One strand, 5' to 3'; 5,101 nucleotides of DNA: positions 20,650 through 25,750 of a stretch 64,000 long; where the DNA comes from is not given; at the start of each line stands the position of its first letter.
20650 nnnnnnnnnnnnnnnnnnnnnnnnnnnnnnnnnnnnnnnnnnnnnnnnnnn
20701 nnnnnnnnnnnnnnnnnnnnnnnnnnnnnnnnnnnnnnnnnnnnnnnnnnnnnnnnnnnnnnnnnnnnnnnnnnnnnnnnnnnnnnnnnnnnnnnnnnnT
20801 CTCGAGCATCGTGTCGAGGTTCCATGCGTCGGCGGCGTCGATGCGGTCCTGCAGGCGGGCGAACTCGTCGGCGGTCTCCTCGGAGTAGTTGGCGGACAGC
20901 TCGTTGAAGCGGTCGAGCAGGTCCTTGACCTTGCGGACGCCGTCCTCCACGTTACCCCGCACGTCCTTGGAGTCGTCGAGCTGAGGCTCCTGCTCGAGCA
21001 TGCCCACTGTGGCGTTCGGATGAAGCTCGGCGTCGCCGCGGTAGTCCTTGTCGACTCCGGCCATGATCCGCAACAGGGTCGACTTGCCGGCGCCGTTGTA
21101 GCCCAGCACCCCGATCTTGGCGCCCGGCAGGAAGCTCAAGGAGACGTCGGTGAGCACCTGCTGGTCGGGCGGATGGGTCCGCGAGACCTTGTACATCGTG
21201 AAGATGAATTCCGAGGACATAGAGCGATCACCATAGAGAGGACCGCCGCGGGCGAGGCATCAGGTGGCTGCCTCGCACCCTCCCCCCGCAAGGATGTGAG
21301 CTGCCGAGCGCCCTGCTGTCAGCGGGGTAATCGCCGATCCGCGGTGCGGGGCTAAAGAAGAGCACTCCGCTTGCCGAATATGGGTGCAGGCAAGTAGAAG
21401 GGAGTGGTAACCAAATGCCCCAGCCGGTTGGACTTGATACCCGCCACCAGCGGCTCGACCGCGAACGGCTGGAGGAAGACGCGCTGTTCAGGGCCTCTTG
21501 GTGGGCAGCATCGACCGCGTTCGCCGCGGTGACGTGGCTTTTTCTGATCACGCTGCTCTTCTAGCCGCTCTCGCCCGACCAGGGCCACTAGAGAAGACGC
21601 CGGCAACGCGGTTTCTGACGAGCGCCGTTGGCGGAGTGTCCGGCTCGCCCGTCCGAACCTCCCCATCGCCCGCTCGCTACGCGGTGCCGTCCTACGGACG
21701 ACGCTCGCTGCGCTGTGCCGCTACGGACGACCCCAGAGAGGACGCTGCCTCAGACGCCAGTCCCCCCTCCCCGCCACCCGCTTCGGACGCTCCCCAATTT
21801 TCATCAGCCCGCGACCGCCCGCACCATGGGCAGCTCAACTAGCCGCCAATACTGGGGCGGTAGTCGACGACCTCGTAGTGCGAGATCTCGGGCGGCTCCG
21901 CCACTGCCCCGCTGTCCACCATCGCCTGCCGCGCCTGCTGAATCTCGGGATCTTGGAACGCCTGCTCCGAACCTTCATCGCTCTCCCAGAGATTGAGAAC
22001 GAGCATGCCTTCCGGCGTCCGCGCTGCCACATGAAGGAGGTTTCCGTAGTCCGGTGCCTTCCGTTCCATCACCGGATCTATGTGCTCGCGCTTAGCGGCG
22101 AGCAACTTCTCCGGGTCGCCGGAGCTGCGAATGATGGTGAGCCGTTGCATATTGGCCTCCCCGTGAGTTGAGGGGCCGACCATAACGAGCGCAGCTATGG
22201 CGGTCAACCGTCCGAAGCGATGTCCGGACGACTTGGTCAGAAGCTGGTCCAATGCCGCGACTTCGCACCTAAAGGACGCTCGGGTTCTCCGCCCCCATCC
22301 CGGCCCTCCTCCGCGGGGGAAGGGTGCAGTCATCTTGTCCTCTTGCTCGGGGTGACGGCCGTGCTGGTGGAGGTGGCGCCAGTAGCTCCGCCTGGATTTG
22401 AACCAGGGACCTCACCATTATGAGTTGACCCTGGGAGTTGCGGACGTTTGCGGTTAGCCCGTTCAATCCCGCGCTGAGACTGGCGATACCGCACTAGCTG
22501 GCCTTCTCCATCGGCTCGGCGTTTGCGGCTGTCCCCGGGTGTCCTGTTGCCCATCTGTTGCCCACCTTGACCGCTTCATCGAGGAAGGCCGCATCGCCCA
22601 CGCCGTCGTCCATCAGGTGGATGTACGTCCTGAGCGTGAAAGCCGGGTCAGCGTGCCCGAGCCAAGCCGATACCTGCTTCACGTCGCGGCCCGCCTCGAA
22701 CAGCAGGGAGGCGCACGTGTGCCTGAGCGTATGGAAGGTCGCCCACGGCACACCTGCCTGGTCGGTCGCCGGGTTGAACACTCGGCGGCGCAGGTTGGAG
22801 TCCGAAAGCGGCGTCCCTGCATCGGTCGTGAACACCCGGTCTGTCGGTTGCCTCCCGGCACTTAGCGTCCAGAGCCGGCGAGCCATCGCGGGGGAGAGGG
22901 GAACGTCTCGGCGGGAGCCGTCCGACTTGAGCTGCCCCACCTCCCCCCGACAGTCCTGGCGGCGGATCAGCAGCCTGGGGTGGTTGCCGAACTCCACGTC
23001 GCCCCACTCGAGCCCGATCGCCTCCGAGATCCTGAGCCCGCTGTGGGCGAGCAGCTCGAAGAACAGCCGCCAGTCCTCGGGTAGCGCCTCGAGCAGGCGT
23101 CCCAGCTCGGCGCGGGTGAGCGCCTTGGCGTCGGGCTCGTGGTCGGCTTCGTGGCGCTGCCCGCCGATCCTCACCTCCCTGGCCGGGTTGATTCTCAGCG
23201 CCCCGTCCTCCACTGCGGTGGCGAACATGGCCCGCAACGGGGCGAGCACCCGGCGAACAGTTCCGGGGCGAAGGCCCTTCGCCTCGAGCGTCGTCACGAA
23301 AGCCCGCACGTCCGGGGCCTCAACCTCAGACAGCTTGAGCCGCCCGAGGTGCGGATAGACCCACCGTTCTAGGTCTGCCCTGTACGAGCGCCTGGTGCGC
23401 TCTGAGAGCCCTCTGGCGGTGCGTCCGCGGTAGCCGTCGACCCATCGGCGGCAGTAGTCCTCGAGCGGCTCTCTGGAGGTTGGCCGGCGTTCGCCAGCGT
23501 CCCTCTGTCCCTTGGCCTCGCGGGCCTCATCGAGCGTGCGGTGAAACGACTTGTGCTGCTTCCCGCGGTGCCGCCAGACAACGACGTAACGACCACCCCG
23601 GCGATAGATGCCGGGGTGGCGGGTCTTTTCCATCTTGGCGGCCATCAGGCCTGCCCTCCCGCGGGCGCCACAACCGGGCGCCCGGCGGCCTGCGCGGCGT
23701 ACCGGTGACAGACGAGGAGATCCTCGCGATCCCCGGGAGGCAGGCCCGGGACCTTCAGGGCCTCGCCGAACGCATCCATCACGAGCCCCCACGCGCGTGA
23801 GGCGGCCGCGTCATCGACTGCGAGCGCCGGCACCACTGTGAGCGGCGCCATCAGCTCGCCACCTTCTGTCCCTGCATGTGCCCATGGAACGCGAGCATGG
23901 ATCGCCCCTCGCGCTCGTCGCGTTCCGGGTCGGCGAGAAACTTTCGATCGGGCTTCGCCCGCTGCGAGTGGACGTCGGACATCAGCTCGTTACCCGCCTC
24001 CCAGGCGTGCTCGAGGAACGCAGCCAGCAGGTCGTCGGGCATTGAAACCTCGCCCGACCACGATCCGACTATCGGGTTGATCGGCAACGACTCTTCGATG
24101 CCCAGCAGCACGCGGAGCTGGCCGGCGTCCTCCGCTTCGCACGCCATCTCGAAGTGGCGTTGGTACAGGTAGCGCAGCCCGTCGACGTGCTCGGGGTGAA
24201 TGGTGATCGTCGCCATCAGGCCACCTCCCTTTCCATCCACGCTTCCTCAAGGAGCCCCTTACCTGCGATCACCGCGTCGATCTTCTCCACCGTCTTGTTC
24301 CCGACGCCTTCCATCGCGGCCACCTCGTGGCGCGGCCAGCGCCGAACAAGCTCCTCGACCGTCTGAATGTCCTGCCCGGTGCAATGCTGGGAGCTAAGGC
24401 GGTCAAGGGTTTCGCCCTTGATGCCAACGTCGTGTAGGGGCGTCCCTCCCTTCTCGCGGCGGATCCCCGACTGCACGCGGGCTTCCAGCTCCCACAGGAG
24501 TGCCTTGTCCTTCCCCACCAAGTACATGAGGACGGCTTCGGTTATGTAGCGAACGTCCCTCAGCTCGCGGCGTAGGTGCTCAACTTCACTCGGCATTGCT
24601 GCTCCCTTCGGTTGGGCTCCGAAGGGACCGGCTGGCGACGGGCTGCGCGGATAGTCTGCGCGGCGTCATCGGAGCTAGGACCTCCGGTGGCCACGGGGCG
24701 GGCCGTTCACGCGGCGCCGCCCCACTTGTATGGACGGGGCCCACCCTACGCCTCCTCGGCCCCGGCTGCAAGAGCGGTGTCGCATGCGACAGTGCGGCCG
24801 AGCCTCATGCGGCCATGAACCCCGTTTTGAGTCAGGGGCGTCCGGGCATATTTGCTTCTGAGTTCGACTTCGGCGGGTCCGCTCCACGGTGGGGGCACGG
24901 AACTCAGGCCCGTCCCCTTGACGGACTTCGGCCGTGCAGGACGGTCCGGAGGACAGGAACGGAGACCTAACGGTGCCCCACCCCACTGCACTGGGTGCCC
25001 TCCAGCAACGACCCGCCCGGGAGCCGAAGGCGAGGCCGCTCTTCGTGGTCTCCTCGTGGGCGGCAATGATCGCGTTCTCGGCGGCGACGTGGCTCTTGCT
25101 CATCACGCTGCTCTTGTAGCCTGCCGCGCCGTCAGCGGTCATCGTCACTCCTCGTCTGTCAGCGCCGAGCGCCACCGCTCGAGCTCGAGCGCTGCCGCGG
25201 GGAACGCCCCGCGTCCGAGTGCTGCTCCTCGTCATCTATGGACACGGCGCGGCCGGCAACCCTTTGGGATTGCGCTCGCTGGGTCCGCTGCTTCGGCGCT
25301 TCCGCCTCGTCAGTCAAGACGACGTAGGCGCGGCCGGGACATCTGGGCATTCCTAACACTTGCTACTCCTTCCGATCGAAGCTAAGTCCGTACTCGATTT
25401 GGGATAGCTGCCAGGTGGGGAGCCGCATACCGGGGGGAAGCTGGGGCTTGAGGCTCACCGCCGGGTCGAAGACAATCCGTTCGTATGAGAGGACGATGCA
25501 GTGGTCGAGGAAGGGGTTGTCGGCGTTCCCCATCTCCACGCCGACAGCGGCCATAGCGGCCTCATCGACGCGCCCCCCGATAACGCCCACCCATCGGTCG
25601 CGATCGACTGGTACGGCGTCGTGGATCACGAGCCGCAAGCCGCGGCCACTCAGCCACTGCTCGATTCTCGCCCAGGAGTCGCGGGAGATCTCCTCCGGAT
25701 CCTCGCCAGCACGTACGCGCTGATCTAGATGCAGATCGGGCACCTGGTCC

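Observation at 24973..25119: Paralogous ~49-aa tail-anchored peptides: one antisense-oriented inside the element, one outside attR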

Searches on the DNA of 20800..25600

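Call 11: search_rna_families(source=window, start=20800, end=25600, threshold=evalue, max_evalue=1)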
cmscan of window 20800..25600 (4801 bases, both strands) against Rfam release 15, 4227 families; matches with E-value up to 1: 1.
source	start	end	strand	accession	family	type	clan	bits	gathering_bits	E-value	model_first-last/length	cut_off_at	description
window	22382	22439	+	RF04354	Plastid-ycf2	Cis-reg;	-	28.4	65.7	0.0073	1-75/75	no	Plastid-ycf2 5UTR RNA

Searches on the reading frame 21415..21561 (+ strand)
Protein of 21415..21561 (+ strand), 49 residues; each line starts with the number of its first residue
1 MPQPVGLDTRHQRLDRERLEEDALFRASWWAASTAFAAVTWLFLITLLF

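Call 14: find_homologous_proteins(query=window:21415-21561:+, max_evalue=1)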
Query seq(49 aa) (49 aa): 1 proteins with E <= 1 among 1 candidates.
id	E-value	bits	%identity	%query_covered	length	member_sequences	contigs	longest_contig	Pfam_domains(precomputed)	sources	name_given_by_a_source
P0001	2.5e-25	103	100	100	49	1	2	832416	-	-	-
